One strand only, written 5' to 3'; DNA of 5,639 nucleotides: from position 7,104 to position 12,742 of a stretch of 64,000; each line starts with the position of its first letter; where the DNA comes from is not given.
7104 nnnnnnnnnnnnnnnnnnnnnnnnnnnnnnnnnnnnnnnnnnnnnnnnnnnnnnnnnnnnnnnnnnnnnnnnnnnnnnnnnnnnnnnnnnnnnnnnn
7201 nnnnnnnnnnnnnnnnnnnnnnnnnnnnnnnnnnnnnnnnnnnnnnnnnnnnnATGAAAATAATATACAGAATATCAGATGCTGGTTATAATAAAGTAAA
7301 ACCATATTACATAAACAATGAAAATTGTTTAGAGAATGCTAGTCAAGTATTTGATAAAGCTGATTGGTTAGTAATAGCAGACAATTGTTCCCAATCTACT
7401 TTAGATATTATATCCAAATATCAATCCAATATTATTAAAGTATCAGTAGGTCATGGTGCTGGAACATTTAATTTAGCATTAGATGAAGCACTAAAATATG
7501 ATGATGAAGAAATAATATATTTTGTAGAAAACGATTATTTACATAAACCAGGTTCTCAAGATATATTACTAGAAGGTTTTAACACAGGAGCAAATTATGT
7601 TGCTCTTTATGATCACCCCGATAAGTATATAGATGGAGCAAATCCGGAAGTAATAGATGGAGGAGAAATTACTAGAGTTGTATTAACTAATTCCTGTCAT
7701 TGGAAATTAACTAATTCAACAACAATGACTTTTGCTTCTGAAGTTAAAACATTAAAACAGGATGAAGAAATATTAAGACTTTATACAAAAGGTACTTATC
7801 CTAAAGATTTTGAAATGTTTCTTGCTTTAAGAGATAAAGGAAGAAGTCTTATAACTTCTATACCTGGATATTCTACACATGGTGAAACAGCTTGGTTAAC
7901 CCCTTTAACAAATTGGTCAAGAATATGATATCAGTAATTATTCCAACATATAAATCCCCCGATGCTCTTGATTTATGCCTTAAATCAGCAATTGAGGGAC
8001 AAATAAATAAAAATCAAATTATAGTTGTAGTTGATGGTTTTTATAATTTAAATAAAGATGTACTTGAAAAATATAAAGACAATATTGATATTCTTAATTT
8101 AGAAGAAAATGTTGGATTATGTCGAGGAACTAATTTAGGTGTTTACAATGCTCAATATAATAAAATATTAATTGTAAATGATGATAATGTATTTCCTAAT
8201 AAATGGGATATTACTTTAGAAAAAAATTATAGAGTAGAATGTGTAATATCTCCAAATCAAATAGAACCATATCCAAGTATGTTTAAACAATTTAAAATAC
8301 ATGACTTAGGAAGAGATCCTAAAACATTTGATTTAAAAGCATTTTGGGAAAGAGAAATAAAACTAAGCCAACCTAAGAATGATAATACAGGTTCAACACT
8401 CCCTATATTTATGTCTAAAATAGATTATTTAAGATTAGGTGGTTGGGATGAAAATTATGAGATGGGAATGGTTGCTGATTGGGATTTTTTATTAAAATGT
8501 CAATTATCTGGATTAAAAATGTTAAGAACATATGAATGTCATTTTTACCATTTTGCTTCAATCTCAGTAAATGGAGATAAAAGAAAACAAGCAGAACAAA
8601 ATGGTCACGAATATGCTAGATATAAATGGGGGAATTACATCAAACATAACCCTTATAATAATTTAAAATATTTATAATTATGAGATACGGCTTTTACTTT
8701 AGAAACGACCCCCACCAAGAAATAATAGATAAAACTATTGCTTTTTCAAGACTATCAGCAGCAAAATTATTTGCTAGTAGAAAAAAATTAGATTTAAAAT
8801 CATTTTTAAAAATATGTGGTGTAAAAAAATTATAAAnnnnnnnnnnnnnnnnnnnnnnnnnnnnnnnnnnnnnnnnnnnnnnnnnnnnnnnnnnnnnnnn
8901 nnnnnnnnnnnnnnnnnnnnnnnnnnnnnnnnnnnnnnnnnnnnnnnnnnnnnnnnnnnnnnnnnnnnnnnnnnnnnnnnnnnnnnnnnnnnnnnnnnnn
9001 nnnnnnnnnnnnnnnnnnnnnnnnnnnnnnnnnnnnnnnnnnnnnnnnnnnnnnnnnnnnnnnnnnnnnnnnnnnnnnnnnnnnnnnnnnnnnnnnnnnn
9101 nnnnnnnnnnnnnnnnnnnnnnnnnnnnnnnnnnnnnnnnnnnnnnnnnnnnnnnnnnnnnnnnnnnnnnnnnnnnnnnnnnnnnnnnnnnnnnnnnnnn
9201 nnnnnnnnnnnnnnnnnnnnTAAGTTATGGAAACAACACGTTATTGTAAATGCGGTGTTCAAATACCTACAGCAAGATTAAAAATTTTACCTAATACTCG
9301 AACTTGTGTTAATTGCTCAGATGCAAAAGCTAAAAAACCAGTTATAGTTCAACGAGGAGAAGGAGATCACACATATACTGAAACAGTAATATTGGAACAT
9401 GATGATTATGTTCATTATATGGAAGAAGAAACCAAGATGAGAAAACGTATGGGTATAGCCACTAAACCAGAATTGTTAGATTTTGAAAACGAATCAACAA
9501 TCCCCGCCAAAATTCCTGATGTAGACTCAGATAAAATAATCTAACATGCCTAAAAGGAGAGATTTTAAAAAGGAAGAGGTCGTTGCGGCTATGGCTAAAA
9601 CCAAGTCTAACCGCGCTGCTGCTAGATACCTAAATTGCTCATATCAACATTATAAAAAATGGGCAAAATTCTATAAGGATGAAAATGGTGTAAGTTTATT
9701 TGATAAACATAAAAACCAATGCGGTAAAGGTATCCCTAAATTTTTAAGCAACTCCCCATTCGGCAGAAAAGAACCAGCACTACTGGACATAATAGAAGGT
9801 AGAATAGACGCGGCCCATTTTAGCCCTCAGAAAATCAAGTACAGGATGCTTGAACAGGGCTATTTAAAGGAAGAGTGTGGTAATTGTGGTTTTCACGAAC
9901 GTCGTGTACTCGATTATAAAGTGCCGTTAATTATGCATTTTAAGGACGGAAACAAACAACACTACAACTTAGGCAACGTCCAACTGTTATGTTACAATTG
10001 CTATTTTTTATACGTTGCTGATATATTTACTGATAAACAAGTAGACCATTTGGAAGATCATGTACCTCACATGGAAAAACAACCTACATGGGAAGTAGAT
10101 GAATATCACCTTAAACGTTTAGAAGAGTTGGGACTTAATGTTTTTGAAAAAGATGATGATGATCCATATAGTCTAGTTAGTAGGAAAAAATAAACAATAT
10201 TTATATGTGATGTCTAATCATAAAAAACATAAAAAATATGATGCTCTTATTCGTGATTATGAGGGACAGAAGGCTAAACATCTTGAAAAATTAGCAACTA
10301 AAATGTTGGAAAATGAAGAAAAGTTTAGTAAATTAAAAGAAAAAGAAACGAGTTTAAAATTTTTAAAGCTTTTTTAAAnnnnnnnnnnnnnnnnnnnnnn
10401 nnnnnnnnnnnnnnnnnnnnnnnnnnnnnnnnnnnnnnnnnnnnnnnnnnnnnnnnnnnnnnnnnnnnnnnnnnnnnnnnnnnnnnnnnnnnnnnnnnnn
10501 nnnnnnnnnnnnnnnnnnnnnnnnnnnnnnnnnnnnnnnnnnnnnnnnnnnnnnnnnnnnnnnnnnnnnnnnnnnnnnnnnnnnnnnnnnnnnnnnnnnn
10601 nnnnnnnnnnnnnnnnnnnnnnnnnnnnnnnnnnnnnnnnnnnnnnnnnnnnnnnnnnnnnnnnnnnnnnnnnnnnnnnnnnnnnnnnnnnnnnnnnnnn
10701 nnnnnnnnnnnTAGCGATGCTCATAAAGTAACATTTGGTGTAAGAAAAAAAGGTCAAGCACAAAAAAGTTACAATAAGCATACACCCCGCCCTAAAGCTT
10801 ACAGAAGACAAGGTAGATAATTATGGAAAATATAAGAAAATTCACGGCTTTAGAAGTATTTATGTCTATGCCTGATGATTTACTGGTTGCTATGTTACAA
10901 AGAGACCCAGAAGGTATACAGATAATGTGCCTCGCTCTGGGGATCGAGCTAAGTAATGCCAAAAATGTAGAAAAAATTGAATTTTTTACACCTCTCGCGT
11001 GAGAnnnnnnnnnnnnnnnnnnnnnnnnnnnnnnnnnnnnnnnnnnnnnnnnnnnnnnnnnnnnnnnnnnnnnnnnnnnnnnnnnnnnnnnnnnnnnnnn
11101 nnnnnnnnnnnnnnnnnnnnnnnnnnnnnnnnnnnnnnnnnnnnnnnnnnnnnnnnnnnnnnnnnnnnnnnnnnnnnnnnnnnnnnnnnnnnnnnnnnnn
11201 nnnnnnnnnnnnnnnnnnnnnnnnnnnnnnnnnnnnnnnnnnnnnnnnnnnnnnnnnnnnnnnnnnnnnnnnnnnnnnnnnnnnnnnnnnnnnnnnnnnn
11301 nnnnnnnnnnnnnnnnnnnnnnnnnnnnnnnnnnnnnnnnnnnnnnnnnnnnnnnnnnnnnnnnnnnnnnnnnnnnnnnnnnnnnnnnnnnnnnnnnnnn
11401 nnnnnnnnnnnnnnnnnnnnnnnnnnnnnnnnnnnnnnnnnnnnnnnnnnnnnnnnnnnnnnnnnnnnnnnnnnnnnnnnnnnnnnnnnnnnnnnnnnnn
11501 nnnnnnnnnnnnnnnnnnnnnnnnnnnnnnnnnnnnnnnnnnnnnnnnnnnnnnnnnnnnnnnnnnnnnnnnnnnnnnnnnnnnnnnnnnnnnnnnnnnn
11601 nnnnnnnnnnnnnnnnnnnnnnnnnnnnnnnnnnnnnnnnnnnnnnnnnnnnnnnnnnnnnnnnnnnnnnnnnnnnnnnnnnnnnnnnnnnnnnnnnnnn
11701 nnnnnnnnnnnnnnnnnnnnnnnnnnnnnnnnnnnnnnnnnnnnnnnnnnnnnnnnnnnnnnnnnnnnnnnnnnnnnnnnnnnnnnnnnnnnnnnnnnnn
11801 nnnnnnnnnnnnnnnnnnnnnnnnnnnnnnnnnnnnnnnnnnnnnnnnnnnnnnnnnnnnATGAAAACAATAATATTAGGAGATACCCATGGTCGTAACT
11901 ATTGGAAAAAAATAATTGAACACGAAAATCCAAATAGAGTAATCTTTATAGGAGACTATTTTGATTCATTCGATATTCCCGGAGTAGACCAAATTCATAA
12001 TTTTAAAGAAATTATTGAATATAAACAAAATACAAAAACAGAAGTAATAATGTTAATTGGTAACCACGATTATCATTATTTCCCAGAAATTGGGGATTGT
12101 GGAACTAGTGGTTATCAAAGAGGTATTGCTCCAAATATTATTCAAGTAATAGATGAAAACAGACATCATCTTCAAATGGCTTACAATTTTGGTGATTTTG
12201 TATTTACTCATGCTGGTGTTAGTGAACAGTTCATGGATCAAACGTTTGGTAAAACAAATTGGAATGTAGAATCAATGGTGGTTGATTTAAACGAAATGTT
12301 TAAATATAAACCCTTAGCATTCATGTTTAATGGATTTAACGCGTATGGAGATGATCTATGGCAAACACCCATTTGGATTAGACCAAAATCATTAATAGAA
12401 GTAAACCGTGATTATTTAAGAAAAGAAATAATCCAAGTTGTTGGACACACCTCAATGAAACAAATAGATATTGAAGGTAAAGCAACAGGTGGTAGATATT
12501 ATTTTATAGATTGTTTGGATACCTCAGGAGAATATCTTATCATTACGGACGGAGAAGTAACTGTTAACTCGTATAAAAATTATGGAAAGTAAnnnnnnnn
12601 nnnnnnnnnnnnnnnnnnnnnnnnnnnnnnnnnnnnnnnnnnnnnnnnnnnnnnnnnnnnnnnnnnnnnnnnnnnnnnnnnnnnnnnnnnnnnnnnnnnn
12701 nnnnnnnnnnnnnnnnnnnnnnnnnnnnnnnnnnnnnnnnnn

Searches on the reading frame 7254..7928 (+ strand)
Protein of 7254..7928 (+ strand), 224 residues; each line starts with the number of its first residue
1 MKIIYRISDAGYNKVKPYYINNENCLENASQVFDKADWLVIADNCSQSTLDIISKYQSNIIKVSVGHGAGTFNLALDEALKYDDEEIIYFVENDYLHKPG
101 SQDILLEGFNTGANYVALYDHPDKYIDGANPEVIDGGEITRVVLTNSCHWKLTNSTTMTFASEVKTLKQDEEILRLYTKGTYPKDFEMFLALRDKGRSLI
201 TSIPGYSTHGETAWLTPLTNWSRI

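Call 3: search_protein_families(library=pfam, proteins=[window:7254-7928:+], max_evalue=0.01)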
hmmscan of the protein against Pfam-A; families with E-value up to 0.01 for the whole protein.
window:7254-7928:+ (224 aa): 1 family
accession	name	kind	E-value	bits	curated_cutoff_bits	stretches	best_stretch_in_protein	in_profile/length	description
PF00535.33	Glycos_transf_2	-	0.00049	20.5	23.3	1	25-118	16-112/168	Glycosyl transferase family 2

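Call 4: search_protein_families(library=phrogs, proteins=[window:7254-7928:+], max_evalue=0.001)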
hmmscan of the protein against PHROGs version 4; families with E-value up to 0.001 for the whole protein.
window:7254-7928:+ (224 aa): 0 families

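Call 29: search_protein_families(library=ncbifam, proteins=[window:7254-7928:+], max_evalue=0.1)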
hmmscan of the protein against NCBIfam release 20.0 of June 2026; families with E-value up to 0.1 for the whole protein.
window:7254-7928:+ (224 aa): 2 families
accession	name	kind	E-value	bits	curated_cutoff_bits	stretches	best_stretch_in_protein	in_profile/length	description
TIGR04182.1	glyco_TIGR04182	equivalog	0.025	13.9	325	1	37-113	29-101/293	S-layer glycoprotein N-glycosyltransferase AglJ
NF002957.0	PRK03619.1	equivalog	0.038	13.3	212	1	52-143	126-216/222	phosphoribosylformylglycinamidine synthase subunit PurQ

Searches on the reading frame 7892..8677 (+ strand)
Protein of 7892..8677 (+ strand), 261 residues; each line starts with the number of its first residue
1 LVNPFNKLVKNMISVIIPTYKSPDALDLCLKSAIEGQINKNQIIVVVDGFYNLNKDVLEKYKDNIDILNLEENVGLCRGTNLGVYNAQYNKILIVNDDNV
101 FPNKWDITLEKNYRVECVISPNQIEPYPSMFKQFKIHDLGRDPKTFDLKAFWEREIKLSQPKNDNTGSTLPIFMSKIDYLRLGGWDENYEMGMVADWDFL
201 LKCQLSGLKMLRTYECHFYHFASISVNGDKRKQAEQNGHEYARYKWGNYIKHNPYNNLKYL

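Call 19: search_protein_families(library=pfam, proteins=[window:7892-8677:+], max_evalue=0.01)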
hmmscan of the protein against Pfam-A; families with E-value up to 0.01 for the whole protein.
window:7892-8677:+ (261 aa): 2 families
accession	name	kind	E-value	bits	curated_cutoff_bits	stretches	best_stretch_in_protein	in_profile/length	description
PF00535.33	Glycos_transf_2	-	2.6e-12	47.4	23.3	1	14-105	1-95/168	Glycosyl transferase family 2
PF10111.15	Glyco_tranf_2_2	-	0.0075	16.2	27.3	0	173-204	169-200/276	Glycosyltransferase like family 2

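Call 29: search_protein_families(library=ncbifam, proteins=[window:7892-8677:+], max_evalue=0.1)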
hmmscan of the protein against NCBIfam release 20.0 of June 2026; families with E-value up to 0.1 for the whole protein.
window:7892-8677:+ (261 aa): 14 families
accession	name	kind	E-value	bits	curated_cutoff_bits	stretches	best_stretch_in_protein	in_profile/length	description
NF007482.0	PRK10073.1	equivalog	2.6e-08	33.3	423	1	10-106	5-104/334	glycosyltransferase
NF041875.1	EPS_EpsD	equivalog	3e-07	30.2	370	1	13-100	1-91/325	exopolysaccharide biosynthesis glycosyltransferase EpsD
NF041394.1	GtaseAglG_Halo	equivalog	4.8e-07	29.3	440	1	13-114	3-108/304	glucosyl-dolichyl phosphate glucuronosyltransferase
TIGR03937.1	PgaC_IcaA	equivalog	5.5e-07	28.9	422.3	1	10-102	44-139/407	poly-beta-1,6-N-acetyl-D-glucosamine synthase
NF038299.1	EPS_HpsN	equivalog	1.7e-05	24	425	1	12-114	2-107/317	hormogonium polysaccharide biosynthesis glycosyltransferase HpsN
NF047683.1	TeichurnBiosyTuaG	equivalog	0.00014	21.6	400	1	10-106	5-105/252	teichuronic acid biosynthesis protein TuaG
TIGR04283.1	glyco_like_mftF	equivalog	0.0011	18.7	182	1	13-112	1-96/221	TIGR04283 family arsenosugar biosynthesis glycosyltransferase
TIGR03965.1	mycofact_glyco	equivalog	0.0014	17.6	280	1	11-105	74-171/467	mycofactocin biosynthesis glycosyltransferase MftF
TIGR03111.1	glyc2_xrt_Gpos1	hypoth_equivalog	0.0015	17.4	363.95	1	12-100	50-143/439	TIGR03111 family XrtG-associated glycosyltransferase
TIGR01556.1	rhamnosyltran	subfamily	0.0017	17.6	200.55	1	30-119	10-108/281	rhamnosyltransferase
NF007453.0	PRK10018.1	equivalog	0.0077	15.9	382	1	11-113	6-112/280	colanic acid biosynthesis glycosyltransferase WcaA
NF050050.1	ProtGlycPglI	equivalog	0.012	15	500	1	12-99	3-94/306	GalNAc(5)-diNAcBac-PP-undecaprenol beta-1,3-glucosyltransferase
TIGR04017.1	WcaA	equivalog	0.019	14.6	495.75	1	10-114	4-112/279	colanic acid biosynthesis glycosyltransferase WcaA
NF038302.1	EPS_HpsE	equivalog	0.063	12.2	300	1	13-105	3-103/307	hormogonium polysaccharide biosynthesis glycosyltransferase HpsE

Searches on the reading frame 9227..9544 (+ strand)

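Call 19: search_protein_families(library=pfam, proteins=[window:9227-9544:+], max_evalue=0.01)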
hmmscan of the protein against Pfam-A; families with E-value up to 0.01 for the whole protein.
window:9227-9544:+ (105 aa): 1 family
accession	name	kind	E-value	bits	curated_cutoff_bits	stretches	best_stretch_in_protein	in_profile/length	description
PF01258.23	zf-dskA_traR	-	4.6e-05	23.8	24.9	1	8-30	8-30/36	Prokaryotic dksA/traR C4-type zinc finger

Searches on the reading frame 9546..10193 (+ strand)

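Call 19: search_protein_families(library=pfam, proteins=[window:9546-10193:+], max_evalue=0.01)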
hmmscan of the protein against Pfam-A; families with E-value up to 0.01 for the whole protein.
window:9546-10193:+ (215 aa): 1 family
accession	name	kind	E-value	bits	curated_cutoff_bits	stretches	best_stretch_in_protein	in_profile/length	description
PF13518.12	HTH_28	-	0.0008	19.9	25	1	8-55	1-48/52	Helix-turn-helix domain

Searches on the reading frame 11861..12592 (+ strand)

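Call 19: search_protein_families(library=pfam, proteins=[window:11861-12592:+], max_evalue=0.01)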
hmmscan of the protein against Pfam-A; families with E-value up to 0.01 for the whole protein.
window:11861-12592:+ (243 aa): 2 families
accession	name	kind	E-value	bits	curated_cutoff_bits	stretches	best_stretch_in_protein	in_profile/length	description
PF00149.33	Metallophos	-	1.8e-08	35.5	21.5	1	1-132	1-118/191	Calcineurin-like phosphoesterase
PF12850.12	Metallophos_2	-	0.0057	17.1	27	1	1-89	1-60/154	Calcineurin-like phosphoesterase superfamily domain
